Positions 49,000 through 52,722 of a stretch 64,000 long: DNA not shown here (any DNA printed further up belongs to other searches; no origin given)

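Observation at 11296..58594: Five secreted hydrolases of three unrelated catalytic classes share a C-terminal dockerin-like double repeat and have no recognisable T9SS sorting domain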

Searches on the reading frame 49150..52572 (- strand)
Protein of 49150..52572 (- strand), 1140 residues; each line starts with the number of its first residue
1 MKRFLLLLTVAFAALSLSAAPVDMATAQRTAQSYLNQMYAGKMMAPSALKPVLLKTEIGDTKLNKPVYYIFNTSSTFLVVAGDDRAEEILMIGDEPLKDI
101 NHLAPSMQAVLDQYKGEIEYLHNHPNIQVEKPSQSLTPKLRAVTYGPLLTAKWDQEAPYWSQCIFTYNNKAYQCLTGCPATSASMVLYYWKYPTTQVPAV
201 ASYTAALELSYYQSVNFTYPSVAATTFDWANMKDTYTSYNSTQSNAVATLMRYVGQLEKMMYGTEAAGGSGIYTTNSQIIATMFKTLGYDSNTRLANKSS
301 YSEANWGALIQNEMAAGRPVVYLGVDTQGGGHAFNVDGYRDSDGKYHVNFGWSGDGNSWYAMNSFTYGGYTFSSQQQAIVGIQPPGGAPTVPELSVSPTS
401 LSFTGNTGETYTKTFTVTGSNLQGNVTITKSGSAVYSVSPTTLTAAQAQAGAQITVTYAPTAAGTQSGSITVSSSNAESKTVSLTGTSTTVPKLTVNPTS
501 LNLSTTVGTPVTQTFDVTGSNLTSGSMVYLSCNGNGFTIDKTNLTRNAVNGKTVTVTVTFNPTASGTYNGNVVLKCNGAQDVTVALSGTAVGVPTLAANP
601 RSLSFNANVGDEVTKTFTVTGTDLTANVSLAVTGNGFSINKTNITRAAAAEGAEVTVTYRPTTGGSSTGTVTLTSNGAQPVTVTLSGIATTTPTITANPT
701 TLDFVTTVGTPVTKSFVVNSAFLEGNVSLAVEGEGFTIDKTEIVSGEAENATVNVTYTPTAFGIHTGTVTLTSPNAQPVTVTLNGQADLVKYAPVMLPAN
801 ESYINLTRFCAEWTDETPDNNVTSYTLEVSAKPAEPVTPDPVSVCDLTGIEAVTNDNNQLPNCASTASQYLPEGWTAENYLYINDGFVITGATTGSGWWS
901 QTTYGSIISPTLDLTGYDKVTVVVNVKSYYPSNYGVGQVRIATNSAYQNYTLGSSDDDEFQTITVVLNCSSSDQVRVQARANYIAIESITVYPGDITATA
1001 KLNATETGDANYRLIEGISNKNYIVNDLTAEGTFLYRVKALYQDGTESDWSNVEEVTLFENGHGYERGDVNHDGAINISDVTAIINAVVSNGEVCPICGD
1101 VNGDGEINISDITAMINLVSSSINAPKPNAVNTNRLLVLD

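Call 8: search_protein_families(library=pfam, proteins=[window:49150-52572:-], max_evalue=0.1)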
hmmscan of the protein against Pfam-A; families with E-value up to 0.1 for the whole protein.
window:49150-52572:- (1140 aa): 11 families
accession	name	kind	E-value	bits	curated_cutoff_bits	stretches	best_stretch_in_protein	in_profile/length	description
PF01640.23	Peptidase_C10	-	4.7e-45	154.7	26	1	153-360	1-194/194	Peptidase C10 family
PF22073.2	Cep192_D4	-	6e-20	71.9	35.5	4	594-688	2-110/112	Cep192 domain 4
PF24507.1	Ig_CFAP65_4th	-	1e-18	67.9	27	3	532-590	20-76/76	CFAP65, fourth Ig-like domain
PF13734.11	Inhibitor_I69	-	7.7e-13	49.2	25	1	19-118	1-98/98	Spi protease inhibitor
PF22066.2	Cep192_D8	-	1.6e-12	48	33.5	1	527-591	39-101/101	Cep192 domain 8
PF15780.11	ASH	-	2.9e-10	40.6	27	2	601-677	12-92/98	Abnormal spindle-like microcephaly-assoc'd, ASPM-SPD-2-Hydin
PF00404.24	Dockerin_1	-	2.5e-09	37.6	22.9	2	1068-1119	2-56/57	Dockerin type I domain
PF22544.2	HYDIN_VesB_CFA65-like_Ig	-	7.1e-09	36.3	25.5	2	492-588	1-99/100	HYDIN/CFA65/VesB-like, Ig-like domain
PF00036.39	EF-hand_1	-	0.013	15.5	25.4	0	1100-1116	10-26/29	EF hand domain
PF18984.5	DUF5717_N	-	0.03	12.5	25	0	391-469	17-89/875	Family of unknown function (DUF5717)N-terminal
PF24291.1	Ig_CFAP65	-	0.075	13.3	27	0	551-589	76-114/121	Cilia- and flagella-associated protein 65-like, Ig-like domain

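Call 9: search_protein_families(library=ncbifam, proteins=[window:49150-52572:-], max_evalue=0.1)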
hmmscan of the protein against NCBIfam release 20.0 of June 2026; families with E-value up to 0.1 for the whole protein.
window:49150-52572:- (1140 aa): 2 families
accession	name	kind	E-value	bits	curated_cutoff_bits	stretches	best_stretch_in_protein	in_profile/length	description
NF012200.0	choice_anch_D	domain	5.9e-26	91.1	45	4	481-576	2-103/108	choice-of-anchor D domain-containing protein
NF045837.1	Mplas_Cys_pep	subfamily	0.0079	16.2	45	1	264-364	104-206/240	putative cysteine peptidase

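Call 28: find_homologous_proteins(query=window:49150-52572:-, max_evalue=1e-10)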
Query window:49150-52572:- (1140 aa): 2560 proteins with E <= 1e-10 among 8000 candidates; the best 120 are listed.
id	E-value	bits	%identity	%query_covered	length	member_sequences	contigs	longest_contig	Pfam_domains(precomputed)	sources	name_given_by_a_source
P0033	0.0e+0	2405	95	100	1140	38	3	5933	PF22073.3,PF15780.12,PF01640.24,PF00404.25,PF13734.12,PF22066.3,PF22544.3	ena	-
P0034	0.0e+0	2099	87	96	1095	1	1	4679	PF22073.3,PF15780.12,PF01640.24,PF00404.25,PF13734.12,PF22066.3,PF22544.3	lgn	-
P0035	0.0e+0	1979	79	100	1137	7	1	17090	PF22073.3,PF15780.12,PF01640.24,PF00404.25,PF13734.12,PF22066.3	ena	-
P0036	0.0e+0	1643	69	96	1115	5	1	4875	PF22073.3,PF15780.12,PF01640.24,PF00404.25,PF13734.12,PF22066.3,PF22544.3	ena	-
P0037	0.0e+0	1641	70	60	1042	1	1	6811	PF22073.3,PF01640.24,PF00404.25,PF13734.12,PF22066.3,PF22544.3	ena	-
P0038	0.0e+0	1638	70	60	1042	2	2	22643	PF22073.3,PF15780.12,PF01640.24,PF00404.25,PF13734.12,PF22066.3,PF22544.3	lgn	-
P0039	0.0e+0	1635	70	60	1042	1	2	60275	PF22073.3,PF01640.24,PF00404.25,PF13734.12,PF22066.3,PF22544.3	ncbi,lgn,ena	-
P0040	0.0e+0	1617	73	90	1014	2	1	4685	PF22073.3,PF15780.12,PF01640.24,PF00404.25,PF13529.14,PF22066.3,PF24507.2,PF22544.3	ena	-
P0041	0.0e+0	1571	65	100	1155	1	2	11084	PF22073.3,PF15780.12,PF01640.24,PF00404.25,PF13734.12,PF13529.14,PF22066.3,PF22544.3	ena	-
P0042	0.0e+0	1535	66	98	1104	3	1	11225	PF22073.3,PF15780.12,PF01640.24,PF00404.25,PF13734.12,PF22066.3,PF22544.3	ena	-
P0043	0.0e+0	1531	66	98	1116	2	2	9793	PF22073.3,PF15780.12,PF01640.24,PF00404.25,PF13734.12,PF22066.3,PF22544.3,PF00630.26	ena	-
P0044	0.0e+0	1502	62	60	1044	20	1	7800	PF22073.3,PF15780.12,PF01640.24,PF00404.25,PF13734.12,PF13529.14,PF22066.3,PF00630.26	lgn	-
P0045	0.0e+0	1493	65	99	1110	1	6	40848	PF22073.3,PF15780.12,PF01640.24,PF00404.25,PF13734.12,PF13529.14,PF22066.3,PF22544.3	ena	-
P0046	0.0e+0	1428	63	71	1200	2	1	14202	PF22073.3,PF15780.12,PF01640.24,PF00404.25,PF13734.12,PF22066.3,PF22544.3,PF00630.26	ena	-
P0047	0.0e+0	1416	62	98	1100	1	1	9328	PF22073.3,PF15780.12,PF01640.24,PF00404.25,PF13734.12,PF22066.3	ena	-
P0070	0.0e+0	1343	60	97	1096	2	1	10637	PF22073.3,PF15780.12,PF01640.24,PF00404.25,PF13734.12,PF13529.14,PF22066.3,PF22544.3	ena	-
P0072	0.0e+0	1340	62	94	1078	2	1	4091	PF22073.3,PF15780.12,PF01640.24,PF00404.25,PF13734.12,PF13529.14,PF22066.3,PF22544.3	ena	-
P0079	0.0e+0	1329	60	98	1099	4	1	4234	PF22073.3,PF15780.12,PF01640.24,PF00404.25,PF13734.12,PF22066.3,PF22544.3,PF00630.26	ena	-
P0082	0.0e+0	1324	59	98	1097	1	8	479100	PF22073.3,PF15780.12,PF01640.24,PF00404.25,PF13734.12,PF13529.14,PF22066.3,PF22544.3,PF00630.26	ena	-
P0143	0.0e+0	1123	64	61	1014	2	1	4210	PF22073.3,PF15780.12,PF01640.24,PF13734.12,PF22066.3,PF22544.3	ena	-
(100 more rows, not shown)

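Call 62: predict_structure(alignment_id=A1)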
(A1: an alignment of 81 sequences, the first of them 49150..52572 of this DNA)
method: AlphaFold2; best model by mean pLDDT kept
length: 1140 residues; sequences in the alignment: 81
mean_pLDDT: 81.4   pTM: 0.39
mean pLDDT of the five models: 81.4, 80.2, 79.2, 78.4, 78.2
residues with pLDDT >= 90: 381; 70-90: 583; 50-70: 90; < 50: 86
segments of 3 or more residues with pLDDT < 50: 1-3, 136-142, 834-838, 851-855, 857-866, 881-902, 998-1007, 1124-1140
pLDDT, mean of each block of 10 residues (from residue 1): 62 53 85 78 66 85 80 87 85 77 67 83 76 51 70 87 94 93 94 92 94 94 93 86 92 95 91 91 95 93 89 90 87 91 82 71 80 90 77 87 88 93 88 93 88 94 90 87 91 85 85 91 83 92 86 90 85 87 89 81 80 88 84 90 85 89 79 85 81 79 88 92 87 93 87 93 89 88 89 89 82 89 91 56 74 46 49 71 41 35 70 83 82 71 87 78 88 81 71 69 41 87 86 90 89 89 67 80 85 77 85 83 44 31
secondary structure, 60 per line:
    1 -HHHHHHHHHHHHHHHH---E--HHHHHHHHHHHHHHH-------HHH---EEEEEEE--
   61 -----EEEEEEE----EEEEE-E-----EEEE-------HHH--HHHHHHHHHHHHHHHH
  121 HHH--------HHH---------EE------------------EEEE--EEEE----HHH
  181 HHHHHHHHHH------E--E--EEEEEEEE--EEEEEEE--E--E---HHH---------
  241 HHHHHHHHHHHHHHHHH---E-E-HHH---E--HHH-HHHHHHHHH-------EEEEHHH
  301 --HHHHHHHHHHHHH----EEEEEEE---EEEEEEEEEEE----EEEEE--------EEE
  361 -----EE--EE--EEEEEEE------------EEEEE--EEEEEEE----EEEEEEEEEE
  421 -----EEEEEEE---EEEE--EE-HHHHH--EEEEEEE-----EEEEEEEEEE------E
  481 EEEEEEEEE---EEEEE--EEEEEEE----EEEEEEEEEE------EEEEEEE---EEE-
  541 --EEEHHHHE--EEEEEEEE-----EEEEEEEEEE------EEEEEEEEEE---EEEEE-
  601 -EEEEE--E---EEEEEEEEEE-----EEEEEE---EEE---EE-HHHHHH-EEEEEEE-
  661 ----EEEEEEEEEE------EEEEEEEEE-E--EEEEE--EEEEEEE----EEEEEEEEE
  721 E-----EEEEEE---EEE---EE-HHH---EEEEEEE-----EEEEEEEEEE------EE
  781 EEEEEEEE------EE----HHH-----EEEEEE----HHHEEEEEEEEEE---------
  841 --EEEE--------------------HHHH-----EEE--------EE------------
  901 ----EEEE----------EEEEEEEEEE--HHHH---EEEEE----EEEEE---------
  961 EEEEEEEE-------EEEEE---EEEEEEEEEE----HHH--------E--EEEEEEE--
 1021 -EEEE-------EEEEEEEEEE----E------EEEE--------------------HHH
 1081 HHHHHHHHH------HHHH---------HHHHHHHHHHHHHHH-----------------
elements in order (helices of 4 or more, strands of 3 or more residues): H2-17 H24-38 E52-58 E66-72 E77-81 E89-92 H105-123 E164-167 E170-173 H178-190 E203-210 E213-219 H241-257 H278-286 E294-297 H303-315 E320-326 E330-340 E345-349 E358-360 E374-380 E393-397 E400-406 E411-420 E426-432 E436-439 H445-449 E452-458 E464-473 E480-489 E493-497 E500-506 E511-520 E527-533 E537-539 E543-545 H546-549 E553-560 E566-575 E582-591 E595-599 E602-606 E613-622 E628-633 E637-639 H646-651 E653-659 E665-674 E681-689 E694-698 E701-707 E712-721 E727-732 E736-738 E751-757 E763-772 E779-788 E809-814 E822-831 E843-846 H867-870 E876-878 E905-908 E919-928 H931-934 E938-942 E947-951 E961-968 E976-980 E984-993 E1012-1018 E1022-1025 E1033-1042 E1054-1057 H1078-1089 H1096-1099 H1109-1123

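Call 65: fold_search(model_id=the predicted structure, library=pdb)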
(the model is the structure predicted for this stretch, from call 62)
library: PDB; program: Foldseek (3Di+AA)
matches with E <= 10: 1943; with E <= 0.001: 647
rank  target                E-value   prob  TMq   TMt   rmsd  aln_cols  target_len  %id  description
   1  7som_D                2.4e-25  1.00  0.11  0.09  43.5       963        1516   12  Ciliary C2 central pair apparatus isolated from Chlamydomonas reinhardtii (released 2022-04-13)
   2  7sqc_2B               2.0e-24  1.00  0.12  0.16  58.7       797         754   13  Ciliary C1 central pair apparatus isolated from Chlamydomonas reinhardtii (released 2022-04-13)
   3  7sqc_2A               3.7e-24  1.00  0.12  0.16  60.2       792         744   14  Ciliary C1 central pair apparatus isolated from Chlamydomonas reinhardtii (released 2022-04-13)
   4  9ijj_O                4.1e-24  1.00  0.10  0.09  74.7       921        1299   10  In situ structure of the central apparatus in mouse sperm axoneme. (released 2025-06-04)
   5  9ijj_h                3.3e-23  1.00  0.10  0.09  42.2       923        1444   10  In situ structure of the central apparatus in mouse sperm axoneme. (released 2025-06-04)
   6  7sqc_O0               8.9e-23  1.00  0.11  0.11  54.4       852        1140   12  Ciliary C1 central pair apparatus isolated from Chlamydomonas reinhardtii (released 2022-04-13)
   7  9ijj_E                7.7e-22  1.00  0.12  0.23  32.9       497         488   14  In situ structure of the central apparatus in mouse sperm axoneme. (released 2025-06-04)
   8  9ijj_C                8.1e-22  1.00  0.12  0.13  53.9       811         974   11  In situ structure of the central apparatus in mouse sperm axoneme. (released 2025-06-04)
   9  9ijj_4G               1.6e-21  1.00  0.10  0.04  83.2       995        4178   12  In situ structure of the central apparatus in mouse sperm axoneme. (released 2025-06-04)
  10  7sqc_F1               4.4e-21  1.00  0.10  0.20  26.9       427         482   17  Ciliary C1 central pair apparatus isolated from Chlamydomonas reinhardtii (released 2022-04-13)
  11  9ijj_4H               4.9e-21  1.00  0.10  0.04  83.2       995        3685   12  In situ structure of the central apparatus in mouse sperm axoneme. (released 2025-06-04)
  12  7sqc_T1               2.1e-20  1.00  0.12  0.20  23.0       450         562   15  Ciliary C1 central pair apparatus isolated from Chlamydomonas reinhardtii (released 2022-04-13)
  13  9ijj_4I               2.4e-20  1.00  0.09  0.05  71.0       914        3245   11  In situ structure of the central apparatus in mouse sperm axoneme. (released 2025-06-04)
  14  9ijj_4J               7.5e-20  1.00  0.10  0.14  60.0       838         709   12  In situ structure of the central apparatus in mouse sperm axoneme. (released 2025-06-04)
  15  7n6g_4C               9.8e-19  1.00  0.12  0.20  52.2       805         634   13  C1 of central pair (released 2022-05-18)
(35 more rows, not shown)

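Call 82: find_encoding_contigs(protein=P0082, flank=10000, max_places=6)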
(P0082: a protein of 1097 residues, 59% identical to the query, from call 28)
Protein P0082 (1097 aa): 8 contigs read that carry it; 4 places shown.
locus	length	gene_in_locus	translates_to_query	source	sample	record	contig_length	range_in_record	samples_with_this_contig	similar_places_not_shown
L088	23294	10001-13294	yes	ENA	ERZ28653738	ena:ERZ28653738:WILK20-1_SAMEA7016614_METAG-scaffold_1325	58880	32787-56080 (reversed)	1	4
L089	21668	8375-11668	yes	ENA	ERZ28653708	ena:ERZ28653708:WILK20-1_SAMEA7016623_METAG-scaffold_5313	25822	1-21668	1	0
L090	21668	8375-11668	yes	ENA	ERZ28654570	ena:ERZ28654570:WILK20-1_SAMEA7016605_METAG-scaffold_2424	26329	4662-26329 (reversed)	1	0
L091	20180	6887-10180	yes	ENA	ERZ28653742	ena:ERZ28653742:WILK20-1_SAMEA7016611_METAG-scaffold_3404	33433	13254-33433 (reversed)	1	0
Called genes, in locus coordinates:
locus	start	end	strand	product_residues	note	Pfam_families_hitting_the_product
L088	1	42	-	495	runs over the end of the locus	PF00221:Lyase_aromatic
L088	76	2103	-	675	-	PF17391:Urocanase_N, PF01175:Urocanase, PF17392:Urocanase_C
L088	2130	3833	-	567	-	PF07837:FTCD_N, PF02971:FTCD, PF04961:FTCD_C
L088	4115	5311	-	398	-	PF28574:Transporter_N, PF28560:PCD-like, PF28576:Transporter_C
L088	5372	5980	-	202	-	PF00005:ABC_tran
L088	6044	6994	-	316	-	PF01545:Cation_efflux, PF16916:ZT_dimer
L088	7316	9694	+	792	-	PF13734:Inhibitor_I69, PF01640:Peptidase_C10, PF00404:Dockerin_1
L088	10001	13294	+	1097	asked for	PF13734:Inhibitor_I69, PF01640:Peptidase_C10, PF13529:Peptidase_C39_2 (faint), PF00630:Filamin (faint), PF15780:ASH (faint), PF22066:Cep192_D8 (faint), PF22073:Cep192_D4 (weak), PF00404:Dockerin_1, +1 more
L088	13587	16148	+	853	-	PF13734:Inhibitor_I69, PF01640:Peptidase_C10, PF15780:ASH (faint), PF22066:Cep192_D8 (faint), PF22073:Cep192_D4 (faint), PF22544:HYDIN_VesB_CFA65-like_Ig (weak), PF00404:Dockerin_1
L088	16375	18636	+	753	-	PF13734:Inhibitor_I69, PF01640:Peptidase_C10, PF22073:Cep192_D4 (faint), PF22544:HYDIN_VesB_CFA65-like_Ig (faint), PF00041:fn3 (weak), PF00404:Dockerin_1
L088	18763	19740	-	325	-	PF00551:Formyl_trans_N, PF02911:Formyl_trans_C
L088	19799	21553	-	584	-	PF01569:PAP2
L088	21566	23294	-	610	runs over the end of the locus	PF00654:Voltage_CLC, PF00571:CBS (weak)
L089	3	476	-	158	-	?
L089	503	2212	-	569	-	PF07837:FTCD_N, PF02971:FTCD, PF04961:FTCD_C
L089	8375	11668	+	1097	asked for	PF13734:Inhibitor_I69, PF01640:Peptidase_C10, PF13529:Peptidase_C39_2 (faint), PF00630:Filamin (faint), PF15780:ASH (faint), PF22066:Cep192_D8 (faint), PF22073:Cep192_D4 (weak), PF00404:Dockerin_1, +1 more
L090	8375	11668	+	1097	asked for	PF13734:Inhibitor_I69, PF01640:Peptidase_C10, PF13529:Peptidase_C39_2 (faint), PF00630:Filamin (faint), PF15780:ASH (faint), PF22066:Cep192_D8 (faint), PF22073:Cep192_D4 (weak), PF00404:Dockerin_1, +1 more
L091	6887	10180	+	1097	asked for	PF13734:Inhibitor_I69, PF01640:Peptidase_C10, PF13529:Peptidase_C39_2 (faint), PF00630:Filamin (faint), PF15780:ASH (faint), PF22066:Cep192_D8 (faint), PF22073:Cep192_D4 (weak), PF00404:Dockerin_1, +1 more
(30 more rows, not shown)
